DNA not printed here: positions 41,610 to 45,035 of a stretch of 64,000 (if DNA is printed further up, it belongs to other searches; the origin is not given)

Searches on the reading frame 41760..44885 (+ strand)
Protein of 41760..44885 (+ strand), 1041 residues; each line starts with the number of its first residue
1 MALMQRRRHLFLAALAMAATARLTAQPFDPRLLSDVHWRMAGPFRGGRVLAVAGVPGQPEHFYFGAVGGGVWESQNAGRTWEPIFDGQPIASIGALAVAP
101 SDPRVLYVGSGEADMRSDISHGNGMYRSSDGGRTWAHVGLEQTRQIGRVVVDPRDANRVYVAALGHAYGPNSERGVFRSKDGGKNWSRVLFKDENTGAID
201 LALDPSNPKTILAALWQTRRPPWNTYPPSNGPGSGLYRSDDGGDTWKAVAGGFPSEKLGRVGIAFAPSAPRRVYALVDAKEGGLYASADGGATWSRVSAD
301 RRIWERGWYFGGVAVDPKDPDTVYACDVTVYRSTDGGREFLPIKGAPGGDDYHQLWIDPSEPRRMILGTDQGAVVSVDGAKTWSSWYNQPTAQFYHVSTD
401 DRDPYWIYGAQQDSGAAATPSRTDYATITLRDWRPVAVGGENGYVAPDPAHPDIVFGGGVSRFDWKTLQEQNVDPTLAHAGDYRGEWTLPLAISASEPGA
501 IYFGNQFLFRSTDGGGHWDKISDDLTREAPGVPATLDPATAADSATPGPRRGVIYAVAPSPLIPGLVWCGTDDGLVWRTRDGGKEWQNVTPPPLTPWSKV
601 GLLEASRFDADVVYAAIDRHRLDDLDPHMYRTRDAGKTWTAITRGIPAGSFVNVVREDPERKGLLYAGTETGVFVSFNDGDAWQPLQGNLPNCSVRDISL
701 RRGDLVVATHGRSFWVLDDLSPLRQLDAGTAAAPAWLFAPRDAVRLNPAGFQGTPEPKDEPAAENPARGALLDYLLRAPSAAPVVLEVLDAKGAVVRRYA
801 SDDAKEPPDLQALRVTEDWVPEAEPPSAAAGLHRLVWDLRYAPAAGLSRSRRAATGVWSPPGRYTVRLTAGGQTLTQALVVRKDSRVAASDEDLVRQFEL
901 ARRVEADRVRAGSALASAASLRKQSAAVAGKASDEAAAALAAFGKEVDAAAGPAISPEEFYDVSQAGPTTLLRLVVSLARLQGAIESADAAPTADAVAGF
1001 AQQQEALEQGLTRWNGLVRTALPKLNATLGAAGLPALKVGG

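Call 45: find_encoding_contigs(protein=window:41760-44885:+, flank=10000, max_places=1)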
Protein window:41760-44885:+ (1041 aa): no gene with exactly this product is on record in the collection.

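Call 48: search_protein_families(library=pfam, proteins=[window:41760-44885:+], max_evalue=0.0001)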
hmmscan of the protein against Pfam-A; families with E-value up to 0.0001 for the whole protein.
window:41760-44885:+ (1041 aa): 4 families
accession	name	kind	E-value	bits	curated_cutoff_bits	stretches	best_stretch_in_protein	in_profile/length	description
PF15902.12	Sortilin-Vps10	-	1.5e-33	116.7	33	4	125-214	3-86/446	Sortilin, neurotensin receptor 3,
PF02012.26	BNR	-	2.2e-11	42.4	27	0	237-247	1-11/12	BNR/Asp-box repeat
PF14870.12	PSII_BNR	-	7.7e-07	29.1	27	0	573-659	81-156/303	Photosynthesis system II assembly factor YCF48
PF13088.12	BNR_2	-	1.3e-05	25.2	31.4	0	120-199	135-214/277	BNR repeat-like domain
